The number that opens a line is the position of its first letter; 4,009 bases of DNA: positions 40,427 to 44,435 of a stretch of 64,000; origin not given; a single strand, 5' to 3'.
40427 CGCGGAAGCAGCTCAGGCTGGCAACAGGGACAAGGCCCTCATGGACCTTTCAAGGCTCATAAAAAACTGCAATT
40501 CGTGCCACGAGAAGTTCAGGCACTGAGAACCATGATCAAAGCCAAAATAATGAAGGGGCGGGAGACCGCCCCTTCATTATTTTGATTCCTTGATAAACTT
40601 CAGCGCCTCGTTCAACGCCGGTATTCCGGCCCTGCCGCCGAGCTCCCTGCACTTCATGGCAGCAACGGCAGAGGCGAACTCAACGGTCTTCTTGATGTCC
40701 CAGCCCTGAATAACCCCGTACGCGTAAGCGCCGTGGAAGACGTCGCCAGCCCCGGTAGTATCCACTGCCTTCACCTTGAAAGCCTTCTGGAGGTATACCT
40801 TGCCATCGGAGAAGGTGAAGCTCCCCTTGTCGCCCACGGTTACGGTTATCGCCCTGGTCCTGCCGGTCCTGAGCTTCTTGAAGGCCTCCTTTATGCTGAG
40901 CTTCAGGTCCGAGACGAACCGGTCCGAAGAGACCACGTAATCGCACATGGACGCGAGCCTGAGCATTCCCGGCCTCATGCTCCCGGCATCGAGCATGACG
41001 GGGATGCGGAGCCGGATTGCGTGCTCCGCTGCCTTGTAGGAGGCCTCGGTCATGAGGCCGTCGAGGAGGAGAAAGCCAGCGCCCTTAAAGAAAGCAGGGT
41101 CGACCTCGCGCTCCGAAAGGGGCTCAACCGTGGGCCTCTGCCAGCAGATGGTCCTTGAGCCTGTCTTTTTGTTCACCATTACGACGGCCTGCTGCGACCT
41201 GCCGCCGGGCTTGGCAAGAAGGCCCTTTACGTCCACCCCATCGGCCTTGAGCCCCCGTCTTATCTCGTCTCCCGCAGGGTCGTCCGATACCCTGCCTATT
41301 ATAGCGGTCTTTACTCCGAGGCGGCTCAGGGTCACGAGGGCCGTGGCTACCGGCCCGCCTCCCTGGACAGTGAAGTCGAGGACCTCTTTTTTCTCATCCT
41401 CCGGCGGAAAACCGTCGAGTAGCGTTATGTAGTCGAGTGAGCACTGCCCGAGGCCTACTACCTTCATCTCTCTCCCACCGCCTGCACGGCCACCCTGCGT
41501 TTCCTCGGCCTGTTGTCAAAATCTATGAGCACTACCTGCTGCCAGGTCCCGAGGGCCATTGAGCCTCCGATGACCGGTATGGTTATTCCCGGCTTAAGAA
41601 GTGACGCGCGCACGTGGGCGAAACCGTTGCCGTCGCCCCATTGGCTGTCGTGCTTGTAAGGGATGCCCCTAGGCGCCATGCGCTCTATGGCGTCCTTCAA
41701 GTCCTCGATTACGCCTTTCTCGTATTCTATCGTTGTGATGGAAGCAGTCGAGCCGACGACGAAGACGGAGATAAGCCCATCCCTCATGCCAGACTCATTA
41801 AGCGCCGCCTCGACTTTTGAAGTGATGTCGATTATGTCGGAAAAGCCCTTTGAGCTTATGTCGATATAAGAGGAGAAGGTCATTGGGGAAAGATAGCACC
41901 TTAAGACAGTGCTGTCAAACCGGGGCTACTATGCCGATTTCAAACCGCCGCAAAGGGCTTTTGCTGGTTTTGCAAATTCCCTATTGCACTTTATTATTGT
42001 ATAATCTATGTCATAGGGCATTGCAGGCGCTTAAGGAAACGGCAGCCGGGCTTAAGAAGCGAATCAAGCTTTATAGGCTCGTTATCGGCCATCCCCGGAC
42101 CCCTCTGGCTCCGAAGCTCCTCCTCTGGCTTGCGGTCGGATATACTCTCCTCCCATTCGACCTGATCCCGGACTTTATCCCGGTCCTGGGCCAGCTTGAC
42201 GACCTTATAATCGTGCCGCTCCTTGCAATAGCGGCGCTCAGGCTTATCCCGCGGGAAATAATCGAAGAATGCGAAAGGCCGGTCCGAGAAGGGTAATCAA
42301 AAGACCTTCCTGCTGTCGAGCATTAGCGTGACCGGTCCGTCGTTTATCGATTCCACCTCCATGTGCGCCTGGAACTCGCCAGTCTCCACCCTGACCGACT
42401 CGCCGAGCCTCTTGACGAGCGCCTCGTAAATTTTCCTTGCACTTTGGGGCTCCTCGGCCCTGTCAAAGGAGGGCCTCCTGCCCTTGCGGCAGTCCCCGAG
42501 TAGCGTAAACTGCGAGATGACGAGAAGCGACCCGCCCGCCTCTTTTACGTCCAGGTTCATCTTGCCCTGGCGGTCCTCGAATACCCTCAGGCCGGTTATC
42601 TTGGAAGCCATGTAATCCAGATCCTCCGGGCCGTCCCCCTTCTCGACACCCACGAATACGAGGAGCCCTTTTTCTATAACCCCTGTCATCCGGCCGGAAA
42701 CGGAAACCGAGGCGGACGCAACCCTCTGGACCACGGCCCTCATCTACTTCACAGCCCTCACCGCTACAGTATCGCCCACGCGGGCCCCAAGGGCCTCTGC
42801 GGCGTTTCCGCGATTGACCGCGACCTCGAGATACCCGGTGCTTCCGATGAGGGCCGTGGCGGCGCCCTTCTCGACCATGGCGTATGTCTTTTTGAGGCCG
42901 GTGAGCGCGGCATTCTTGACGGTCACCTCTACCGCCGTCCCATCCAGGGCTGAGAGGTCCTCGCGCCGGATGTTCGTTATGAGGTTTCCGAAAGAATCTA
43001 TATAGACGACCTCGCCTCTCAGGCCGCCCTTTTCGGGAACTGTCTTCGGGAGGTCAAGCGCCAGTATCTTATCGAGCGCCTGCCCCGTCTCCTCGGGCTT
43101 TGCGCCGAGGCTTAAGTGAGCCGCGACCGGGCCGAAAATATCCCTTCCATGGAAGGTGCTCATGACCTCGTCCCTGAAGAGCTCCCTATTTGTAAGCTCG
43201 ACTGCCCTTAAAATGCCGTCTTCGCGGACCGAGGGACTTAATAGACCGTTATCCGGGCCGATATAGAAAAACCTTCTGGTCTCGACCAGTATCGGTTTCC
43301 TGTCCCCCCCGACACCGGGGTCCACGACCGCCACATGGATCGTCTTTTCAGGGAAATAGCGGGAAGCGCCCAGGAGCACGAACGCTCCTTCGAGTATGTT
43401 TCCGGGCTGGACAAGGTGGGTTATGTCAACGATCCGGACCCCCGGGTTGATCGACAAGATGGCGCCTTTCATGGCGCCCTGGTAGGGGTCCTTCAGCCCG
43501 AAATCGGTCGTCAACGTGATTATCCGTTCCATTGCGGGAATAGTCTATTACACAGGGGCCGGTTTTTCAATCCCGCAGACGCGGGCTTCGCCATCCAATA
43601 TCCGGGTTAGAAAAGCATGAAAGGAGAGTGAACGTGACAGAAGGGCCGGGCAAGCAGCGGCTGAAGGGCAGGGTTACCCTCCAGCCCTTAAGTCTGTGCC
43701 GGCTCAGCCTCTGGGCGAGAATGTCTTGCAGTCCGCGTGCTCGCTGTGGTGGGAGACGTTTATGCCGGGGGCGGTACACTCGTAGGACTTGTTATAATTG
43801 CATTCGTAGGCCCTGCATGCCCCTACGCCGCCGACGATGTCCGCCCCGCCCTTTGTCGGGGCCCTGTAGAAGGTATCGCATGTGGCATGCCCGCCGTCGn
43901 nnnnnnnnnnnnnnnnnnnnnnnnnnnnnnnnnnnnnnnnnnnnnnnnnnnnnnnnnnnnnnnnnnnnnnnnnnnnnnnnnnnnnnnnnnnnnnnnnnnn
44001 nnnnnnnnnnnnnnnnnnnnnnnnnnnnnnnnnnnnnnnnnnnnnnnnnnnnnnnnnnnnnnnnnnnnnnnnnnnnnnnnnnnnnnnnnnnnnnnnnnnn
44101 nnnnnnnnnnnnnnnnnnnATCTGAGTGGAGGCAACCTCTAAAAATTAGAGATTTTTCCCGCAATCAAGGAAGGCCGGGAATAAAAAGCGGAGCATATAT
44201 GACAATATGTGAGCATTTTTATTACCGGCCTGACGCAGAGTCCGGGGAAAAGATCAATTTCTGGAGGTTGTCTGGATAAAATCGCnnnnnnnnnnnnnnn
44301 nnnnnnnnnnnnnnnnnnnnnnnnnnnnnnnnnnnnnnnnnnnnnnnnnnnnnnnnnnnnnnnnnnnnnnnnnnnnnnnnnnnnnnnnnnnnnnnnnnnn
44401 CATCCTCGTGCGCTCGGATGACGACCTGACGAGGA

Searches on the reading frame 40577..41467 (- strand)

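Call 67: search_protein_families(library=pfam, proteins=[window:40577-41467:-], max_evalue=0.001)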
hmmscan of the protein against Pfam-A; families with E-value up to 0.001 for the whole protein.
window:40577-41467:- (296 aa): 1 family
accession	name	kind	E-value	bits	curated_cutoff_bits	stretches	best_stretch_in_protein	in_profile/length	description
PF00294.29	PfkB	-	7.1e-43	147.5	25.8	1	2-283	3-300/302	pfkB family carbohydrate kinase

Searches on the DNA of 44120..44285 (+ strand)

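Call 56: search_dna_similar(query=window:44120-44285:+, collection=plasmids, mode=distant, max_evalue=0.01, max_rows=10)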
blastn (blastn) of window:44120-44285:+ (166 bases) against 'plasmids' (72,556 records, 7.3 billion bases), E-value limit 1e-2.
No match.
